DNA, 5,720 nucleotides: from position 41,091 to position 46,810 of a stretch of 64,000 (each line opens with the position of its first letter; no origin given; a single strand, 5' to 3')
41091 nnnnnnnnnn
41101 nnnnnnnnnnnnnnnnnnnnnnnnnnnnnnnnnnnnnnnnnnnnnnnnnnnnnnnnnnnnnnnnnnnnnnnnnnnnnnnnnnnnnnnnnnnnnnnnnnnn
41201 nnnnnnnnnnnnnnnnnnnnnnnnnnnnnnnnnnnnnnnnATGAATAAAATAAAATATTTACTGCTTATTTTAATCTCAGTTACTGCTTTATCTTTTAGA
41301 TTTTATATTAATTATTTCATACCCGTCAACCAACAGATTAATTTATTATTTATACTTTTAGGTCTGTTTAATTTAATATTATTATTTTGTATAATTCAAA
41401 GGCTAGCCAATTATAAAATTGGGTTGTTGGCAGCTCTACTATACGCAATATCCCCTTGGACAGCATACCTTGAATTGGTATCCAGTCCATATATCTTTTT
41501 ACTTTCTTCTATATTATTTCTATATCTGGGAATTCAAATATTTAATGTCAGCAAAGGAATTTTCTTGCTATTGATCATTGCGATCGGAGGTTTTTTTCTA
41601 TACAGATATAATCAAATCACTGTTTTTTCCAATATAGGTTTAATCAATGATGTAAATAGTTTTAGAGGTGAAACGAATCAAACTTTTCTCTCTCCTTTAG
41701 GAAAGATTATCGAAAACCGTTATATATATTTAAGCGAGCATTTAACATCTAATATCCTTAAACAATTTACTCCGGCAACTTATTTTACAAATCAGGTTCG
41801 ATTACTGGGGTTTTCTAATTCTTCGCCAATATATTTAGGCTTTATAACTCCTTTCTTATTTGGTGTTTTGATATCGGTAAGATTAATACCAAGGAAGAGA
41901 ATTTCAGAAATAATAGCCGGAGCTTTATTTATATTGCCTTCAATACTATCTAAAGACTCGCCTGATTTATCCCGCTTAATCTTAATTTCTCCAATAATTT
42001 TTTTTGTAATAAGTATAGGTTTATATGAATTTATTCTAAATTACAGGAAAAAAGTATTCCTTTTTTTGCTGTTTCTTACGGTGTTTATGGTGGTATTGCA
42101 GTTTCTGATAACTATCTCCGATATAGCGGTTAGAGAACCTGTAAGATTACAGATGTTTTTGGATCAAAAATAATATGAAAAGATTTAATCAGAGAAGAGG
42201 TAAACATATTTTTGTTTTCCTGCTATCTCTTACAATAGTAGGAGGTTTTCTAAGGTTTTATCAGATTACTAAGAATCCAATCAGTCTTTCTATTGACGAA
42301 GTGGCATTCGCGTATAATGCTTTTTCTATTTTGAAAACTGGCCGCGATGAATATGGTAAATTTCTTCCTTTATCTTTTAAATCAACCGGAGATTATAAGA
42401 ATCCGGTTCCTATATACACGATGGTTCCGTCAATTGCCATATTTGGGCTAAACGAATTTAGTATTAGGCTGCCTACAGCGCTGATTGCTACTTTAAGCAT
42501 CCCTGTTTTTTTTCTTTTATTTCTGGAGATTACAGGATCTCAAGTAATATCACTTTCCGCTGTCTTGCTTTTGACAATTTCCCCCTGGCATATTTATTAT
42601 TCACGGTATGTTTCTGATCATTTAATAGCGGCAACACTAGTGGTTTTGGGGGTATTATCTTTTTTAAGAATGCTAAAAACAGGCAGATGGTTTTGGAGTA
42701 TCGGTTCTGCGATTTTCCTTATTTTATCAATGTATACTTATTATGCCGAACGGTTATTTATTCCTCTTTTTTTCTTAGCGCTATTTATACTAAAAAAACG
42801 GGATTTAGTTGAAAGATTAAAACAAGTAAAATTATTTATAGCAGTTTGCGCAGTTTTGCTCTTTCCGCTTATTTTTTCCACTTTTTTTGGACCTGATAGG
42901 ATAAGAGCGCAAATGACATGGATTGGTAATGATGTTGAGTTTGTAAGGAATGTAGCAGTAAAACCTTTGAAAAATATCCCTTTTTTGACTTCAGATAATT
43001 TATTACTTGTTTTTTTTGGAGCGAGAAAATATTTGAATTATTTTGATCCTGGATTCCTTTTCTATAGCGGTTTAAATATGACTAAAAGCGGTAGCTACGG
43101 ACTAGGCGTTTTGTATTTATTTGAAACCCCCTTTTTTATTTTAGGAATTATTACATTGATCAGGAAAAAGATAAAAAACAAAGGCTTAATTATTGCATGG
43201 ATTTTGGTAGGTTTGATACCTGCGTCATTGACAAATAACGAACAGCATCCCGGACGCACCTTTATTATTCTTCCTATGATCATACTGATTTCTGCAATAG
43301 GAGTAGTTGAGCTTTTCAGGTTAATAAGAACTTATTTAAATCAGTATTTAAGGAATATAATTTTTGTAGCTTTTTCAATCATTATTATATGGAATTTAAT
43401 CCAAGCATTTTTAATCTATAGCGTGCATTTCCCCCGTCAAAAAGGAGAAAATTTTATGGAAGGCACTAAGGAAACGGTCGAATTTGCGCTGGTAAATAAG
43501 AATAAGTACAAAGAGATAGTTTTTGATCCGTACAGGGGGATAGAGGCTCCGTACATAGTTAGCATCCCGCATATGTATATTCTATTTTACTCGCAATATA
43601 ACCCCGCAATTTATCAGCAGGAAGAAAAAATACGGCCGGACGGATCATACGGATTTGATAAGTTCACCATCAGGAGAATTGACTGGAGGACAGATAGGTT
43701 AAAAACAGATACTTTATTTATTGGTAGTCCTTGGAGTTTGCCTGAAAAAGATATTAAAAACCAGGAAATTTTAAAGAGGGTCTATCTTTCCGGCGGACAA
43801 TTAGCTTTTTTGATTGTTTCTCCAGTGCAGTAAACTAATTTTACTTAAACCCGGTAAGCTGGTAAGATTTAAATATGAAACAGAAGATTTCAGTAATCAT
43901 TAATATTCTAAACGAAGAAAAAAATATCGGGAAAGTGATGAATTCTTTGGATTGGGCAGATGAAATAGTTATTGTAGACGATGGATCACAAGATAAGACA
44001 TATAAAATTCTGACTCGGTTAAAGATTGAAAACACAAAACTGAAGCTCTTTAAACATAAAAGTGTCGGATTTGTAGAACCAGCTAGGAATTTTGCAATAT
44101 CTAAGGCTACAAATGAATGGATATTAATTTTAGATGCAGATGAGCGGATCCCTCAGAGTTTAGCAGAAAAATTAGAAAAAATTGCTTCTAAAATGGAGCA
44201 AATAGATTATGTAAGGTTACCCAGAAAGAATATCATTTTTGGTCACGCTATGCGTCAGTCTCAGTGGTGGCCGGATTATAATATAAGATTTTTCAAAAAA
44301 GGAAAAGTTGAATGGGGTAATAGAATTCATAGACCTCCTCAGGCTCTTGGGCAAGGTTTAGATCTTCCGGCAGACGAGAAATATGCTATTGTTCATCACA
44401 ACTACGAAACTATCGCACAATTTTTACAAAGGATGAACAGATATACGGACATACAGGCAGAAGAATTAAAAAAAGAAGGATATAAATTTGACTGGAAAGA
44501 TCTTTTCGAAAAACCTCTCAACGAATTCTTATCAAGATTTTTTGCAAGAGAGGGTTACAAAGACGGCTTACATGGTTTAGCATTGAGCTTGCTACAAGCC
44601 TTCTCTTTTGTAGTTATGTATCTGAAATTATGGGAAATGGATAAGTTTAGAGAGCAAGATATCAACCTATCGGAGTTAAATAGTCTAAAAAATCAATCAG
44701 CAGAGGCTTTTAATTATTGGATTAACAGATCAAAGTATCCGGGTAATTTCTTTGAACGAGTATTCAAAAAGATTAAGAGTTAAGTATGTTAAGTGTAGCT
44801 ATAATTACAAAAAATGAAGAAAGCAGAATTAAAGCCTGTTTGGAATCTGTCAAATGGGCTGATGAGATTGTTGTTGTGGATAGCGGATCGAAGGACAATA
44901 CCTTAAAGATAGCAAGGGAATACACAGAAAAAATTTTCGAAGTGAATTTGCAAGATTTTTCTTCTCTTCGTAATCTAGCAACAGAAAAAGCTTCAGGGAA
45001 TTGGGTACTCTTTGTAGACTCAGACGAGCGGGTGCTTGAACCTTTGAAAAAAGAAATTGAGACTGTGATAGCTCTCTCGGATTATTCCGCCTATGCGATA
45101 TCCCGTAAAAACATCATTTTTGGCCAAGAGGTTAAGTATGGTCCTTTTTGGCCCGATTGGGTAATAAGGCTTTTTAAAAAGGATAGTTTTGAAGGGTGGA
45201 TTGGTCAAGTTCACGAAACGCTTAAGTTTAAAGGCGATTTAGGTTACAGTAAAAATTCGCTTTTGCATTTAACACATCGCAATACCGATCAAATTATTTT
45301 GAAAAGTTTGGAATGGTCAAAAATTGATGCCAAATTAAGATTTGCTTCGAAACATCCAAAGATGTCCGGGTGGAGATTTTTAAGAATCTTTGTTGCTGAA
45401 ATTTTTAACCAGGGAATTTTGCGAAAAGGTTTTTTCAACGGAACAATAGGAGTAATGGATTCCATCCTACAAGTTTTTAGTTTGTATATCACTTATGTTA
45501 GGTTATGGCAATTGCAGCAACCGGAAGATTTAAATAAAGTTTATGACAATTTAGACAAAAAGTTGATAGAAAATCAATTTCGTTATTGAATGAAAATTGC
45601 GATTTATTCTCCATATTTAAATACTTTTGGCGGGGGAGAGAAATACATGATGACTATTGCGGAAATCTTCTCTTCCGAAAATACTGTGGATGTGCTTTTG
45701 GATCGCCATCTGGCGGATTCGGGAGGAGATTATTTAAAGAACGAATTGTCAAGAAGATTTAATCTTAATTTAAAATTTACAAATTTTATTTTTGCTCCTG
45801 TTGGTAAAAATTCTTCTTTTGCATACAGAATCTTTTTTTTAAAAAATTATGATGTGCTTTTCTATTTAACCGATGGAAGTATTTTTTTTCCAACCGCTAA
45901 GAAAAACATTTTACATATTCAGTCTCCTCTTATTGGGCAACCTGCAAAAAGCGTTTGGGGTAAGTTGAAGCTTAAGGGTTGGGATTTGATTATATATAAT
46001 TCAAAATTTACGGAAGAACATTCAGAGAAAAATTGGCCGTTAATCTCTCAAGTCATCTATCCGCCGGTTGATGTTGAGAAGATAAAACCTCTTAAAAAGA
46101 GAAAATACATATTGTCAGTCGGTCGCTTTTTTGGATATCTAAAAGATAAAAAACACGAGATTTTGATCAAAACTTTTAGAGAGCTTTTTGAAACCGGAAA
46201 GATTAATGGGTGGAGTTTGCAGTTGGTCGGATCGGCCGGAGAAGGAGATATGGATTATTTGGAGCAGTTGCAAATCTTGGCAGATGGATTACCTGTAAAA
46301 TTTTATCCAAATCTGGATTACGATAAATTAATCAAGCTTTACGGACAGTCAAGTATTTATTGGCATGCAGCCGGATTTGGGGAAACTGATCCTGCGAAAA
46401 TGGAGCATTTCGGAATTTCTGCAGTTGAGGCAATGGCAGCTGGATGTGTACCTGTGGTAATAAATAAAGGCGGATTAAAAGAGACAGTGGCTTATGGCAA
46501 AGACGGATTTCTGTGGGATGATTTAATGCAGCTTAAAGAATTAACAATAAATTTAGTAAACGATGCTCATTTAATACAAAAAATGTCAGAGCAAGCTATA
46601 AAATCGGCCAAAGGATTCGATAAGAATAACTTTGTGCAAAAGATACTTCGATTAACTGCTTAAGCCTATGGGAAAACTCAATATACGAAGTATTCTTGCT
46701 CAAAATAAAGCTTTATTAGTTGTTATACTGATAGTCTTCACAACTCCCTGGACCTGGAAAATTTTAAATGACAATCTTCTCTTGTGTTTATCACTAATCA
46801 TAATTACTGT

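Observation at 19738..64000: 44-kb extracytoplasmic glycosylation super-locus with ~22 GT-C transferases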

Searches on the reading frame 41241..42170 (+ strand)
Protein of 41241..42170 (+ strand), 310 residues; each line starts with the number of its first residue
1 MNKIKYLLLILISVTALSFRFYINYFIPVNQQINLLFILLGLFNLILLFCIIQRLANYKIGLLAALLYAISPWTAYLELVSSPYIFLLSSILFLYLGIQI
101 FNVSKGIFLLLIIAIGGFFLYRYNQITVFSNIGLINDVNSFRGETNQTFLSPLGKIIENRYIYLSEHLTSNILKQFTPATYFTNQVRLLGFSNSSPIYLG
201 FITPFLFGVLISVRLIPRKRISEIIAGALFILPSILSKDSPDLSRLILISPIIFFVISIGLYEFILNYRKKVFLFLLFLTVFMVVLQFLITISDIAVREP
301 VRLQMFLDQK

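Call 4: search_protein_families(library=pfam, proteins=[window:41241-42170:+], max_evalue=0.001)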
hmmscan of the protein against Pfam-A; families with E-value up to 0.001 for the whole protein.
window:41241-42170:+ (310 aa): 1 family
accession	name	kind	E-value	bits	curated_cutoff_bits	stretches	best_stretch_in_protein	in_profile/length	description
PF13231.12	PMT_2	-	3.7e-06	27.7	26.1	1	29-129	20-122/160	Dolichyl-phosphate-mannose-protein mannosyltransferase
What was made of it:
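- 41241..42173 (+): 310-aa GT-C-like protein that lacks the DE loop and the C-terminal domain; probably non-catalytic. PF13231 27.7 bits (call 4).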

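Call 12: search_protein_families(library=pfam, proteins=[window:41241-42170:+], max_evalue=10)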
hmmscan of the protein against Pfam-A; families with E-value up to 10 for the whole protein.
window:41241-42170:+ (310 aa): 1 family
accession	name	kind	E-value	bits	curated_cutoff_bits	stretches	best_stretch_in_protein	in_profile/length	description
PF13231.12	PMT_2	-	3.7e-06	27.7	26.1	1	29-129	20-122/160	Dolichyl-phosphate-mannose-protein mannosyltransferase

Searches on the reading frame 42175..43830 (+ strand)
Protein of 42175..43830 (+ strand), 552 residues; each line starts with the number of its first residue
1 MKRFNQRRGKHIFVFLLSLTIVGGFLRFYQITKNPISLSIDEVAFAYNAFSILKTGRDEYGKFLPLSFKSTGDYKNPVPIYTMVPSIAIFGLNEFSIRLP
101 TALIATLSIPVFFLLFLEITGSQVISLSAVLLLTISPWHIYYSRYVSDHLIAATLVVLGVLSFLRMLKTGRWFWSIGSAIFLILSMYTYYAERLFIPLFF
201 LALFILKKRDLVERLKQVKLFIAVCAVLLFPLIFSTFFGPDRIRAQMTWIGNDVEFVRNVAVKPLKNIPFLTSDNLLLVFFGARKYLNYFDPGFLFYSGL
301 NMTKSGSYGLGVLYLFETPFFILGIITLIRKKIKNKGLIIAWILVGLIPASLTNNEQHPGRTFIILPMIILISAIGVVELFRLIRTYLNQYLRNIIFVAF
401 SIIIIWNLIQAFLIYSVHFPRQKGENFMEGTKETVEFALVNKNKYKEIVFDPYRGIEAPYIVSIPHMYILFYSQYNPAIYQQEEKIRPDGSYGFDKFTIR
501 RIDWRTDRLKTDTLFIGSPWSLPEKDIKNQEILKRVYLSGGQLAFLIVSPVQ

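Call 4: search_protein_families(library=pfam, proteins=[window:42175-43830:+], max_evalue=0.001)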
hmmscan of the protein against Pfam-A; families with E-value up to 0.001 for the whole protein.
window:42175-43830:+ (552 aa): 2 families
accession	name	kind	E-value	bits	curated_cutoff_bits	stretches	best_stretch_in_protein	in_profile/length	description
PF13231.12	PMT_2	-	2.1e-10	41.5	26.1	1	77-231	4-156/160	Dolichyl-phosphate-mannose-protein mannosyltransferase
PF02366.24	PMT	-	2.6e-06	27.6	22.7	1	19-234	3-232/245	Dolichyl-phosphate-mannose-protein mannosyltransferase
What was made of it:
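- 42175..43833 (+): GT-C, group A. PF13231 41.5 bits and PF02366 27.6 bits (call 4).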

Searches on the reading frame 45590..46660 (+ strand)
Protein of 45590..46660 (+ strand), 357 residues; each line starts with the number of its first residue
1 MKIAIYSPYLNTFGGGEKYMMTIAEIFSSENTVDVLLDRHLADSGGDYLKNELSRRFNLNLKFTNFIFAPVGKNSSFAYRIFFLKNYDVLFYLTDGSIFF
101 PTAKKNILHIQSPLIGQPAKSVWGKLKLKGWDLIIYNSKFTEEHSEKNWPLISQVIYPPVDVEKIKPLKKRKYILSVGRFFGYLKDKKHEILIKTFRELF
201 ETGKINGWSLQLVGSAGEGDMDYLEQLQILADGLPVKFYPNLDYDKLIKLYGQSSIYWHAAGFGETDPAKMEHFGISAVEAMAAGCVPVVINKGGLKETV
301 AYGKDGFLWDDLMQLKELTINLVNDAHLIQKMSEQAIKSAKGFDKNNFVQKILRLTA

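Call 4: search_protein_families(library=pfam, proteins=[window:45590-46660:+], max_evalue=0.001)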
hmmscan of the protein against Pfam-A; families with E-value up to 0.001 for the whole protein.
window:45590-46660:+ (357 aa): 2 families
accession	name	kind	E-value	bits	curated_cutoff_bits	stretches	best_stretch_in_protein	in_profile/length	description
PF00534.26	Glycos_transf_1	-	4.1e-23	82.2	26.4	1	165-338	9-171/172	Glycosyl transferases group 1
PF13692.12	Glyco_trans_1_4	-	2.2e-14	54.3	27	1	172-325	2-142/142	Glycosyl transferases group 1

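Call 42: search_protein_families(library=ncbifam, proteins=[window:45590-46660:+], max_evalue=1e-10)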
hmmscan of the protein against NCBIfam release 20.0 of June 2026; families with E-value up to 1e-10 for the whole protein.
window:45590-46660:+ (357 aa): 1 family
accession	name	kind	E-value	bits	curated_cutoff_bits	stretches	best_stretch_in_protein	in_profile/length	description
TIGR03999.1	thiol_BshA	equivalog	1.6e-13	50.4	273.7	1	269-352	280-366/375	N-acetyl-alpha-D-glucosaminyl L-malate synthase BshA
